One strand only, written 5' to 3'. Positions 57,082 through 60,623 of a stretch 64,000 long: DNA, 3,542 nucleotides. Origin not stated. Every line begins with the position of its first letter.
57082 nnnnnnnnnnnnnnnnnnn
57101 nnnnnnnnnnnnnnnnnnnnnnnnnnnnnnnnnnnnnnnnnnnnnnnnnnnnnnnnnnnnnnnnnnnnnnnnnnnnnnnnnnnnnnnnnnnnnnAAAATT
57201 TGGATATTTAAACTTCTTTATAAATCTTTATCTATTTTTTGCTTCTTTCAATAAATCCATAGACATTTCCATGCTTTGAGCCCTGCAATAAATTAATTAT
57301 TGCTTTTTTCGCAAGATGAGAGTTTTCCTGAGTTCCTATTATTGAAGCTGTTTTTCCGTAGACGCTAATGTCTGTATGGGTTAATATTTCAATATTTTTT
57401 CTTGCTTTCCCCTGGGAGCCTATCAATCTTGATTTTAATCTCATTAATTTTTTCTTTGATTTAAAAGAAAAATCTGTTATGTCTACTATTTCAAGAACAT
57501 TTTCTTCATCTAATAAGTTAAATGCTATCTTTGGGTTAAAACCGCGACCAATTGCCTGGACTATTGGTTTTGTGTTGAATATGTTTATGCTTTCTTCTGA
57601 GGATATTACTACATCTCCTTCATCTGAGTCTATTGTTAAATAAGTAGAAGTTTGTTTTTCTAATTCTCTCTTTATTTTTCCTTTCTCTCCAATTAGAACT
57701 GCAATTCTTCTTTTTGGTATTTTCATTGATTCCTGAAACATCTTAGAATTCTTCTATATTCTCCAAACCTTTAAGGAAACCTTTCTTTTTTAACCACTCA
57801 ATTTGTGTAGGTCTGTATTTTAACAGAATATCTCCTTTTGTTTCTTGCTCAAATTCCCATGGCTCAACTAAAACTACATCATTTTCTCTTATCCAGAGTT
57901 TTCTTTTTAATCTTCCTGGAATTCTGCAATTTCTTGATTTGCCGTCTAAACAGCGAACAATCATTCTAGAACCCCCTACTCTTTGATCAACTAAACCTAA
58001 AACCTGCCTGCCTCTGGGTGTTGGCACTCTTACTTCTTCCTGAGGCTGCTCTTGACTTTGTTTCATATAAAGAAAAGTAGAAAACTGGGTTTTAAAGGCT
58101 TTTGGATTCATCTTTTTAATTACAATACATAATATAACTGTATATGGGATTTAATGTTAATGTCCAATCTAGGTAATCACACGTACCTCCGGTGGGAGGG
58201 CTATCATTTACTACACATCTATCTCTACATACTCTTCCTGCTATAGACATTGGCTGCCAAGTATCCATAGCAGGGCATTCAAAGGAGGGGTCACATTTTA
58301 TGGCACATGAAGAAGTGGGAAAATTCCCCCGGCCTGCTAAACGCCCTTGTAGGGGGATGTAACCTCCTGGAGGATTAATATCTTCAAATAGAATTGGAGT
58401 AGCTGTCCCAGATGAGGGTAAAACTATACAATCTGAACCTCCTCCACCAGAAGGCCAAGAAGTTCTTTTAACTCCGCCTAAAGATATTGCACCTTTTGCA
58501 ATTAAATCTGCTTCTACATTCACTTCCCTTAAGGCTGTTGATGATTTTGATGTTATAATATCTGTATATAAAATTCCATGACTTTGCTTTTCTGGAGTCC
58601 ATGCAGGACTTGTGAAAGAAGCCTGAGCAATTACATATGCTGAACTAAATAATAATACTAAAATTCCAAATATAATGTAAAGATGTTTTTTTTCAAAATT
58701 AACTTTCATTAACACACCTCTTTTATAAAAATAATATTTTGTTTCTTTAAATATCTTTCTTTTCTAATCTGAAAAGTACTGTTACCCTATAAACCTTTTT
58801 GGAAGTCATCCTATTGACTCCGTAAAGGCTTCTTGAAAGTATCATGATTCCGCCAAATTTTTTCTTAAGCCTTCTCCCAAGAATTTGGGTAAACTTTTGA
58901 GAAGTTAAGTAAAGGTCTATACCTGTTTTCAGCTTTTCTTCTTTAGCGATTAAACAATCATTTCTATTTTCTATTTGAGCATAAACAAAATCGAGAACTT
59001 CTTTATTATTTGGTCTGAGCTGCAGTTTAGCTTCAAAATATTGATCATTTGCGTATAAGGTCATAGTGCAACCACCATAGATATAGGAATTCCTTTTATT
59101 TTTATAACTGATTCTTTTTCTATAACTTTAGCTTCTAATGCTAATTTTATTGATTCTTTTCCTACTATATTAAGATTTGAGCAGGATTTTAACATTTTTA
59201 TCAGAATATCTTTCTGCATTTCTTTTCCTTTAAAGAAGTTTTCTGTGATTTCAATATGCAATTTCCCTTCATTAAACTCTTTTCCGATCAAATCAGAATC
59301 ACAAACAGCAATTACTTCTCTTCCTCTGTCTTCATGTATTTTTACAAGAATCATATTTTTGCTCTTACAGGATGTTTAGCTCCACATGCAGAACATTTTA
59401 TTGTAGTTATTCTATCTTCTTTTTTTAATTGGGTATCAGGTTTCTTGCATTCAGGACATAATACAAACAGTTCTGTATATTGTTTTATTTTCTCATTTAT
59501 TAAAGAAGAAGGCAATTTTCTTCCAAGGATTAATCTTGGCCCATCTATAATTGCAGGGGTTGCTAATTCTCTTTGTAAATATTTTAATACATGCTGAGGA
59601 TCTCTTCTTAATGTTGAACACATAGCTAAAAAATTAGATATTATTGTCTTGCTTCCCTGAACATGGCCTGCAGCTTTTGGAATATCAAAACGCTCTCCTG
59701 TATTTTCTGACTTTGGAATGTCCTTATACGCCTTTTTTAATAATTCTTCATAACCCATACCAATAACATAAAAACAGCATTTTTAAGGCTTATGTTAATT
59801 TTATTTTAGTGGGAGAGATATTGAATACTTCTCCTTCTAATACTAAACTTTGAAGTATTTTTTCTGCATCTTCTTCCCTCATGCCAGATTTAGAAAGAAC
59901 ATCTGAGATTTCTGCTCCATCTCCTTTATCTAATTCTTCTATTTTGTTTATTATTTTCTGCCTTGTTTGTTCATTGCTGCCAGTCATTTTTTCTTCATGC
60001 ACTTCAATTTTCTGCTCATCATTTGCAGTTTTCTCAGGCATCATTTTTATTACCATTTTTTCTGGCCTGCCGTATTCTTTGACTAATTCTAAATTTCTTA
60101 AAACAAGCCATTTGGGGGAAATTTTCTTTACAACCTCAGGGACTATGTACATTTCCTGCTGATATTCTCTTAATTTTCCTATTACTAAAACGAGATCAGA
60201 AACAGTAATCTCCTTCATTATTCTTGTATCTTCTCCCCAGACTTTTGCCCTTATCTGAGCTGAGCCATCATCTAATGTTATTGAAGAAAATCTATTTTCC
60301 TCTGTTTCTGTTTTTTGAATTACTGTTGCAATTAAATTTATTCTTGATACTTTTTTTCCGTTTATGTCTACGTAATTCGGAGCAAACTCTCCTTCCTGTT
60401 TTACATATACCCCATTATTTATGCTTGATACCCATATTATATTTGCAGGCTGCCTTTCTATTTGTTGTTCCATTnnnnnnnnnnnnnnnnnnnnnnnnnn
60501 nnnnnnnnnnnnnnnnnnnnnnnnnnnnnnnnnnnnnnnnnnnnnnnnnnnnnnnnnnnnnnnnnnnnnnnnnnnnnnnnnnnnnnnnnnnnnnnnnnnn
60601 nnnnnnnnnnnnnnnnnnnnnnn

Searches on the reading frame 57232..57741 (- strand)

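Call 58: search_protein_families(library=pfam, proteins=[window:57232-57741:-], max_evalue=0.001)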
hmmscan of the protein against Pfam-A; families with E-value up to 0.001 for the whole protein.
window:57232-57741:- (169 aa): 3 families
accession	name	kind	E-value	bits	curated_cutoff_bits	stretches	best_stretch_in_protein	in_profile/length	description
PF21800.4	KH_KRR1_2nd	-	2.8e-12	46.9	27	1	83-152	3-71/91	KRR1 small subunit processome component, second KH domain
PF00013.35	KH_1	-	4e-11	42.9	21.5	1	4-57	2-53/66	KH domain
PF22891.2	KH_PNO1_2nd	-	6.7e-07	29.8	27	1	84-164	3-83/90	Eukaryotic type KH-domain (KH-domain type I) (327.11.2)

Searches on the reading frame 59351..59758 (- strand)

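Call 58: search_protein_families(library=pfam, proteins=[window:59351-59758:-], max_evalue=0.001)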
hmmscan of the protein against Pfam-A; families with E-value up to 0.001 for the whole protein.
window:59351-59758:- (135 aa): 1 family
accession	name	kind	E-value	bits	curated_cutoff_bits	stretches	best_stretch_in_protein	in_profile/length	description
PF01873.23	eIF-5_eIF-2B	-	5.7e-34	117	27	1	17-128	4-117/117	Domain found in IF2B/IF5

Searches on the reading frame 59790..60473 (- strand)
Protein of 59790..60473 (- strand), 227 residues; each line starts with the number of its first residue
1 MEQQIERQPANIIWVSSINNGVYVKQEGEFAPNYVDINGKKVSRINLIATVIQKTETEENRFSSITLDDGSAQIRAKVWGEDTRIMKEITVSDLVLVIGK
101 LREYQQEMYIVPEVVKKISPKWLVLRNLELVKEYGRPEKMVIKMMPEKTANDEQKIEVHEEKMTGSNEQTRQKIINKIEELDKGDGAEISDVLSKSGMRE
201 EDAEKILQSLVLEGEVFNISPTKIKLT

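Call 58: search_protein_families(library=pfam, proteins=[window:59790-60473:-], max_evalue=0.001)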
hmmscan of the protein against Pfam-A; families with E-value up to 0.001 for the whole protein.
window:59790-60473:- (227 aa): 1 family
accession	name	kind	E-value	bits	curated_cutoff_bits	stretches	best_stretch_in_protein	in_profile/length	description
PF01336.31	tRNA_anti-codon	-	2.5e-09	37.4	27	1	50-116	6-73/75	OB-fold nucleic acid binding domain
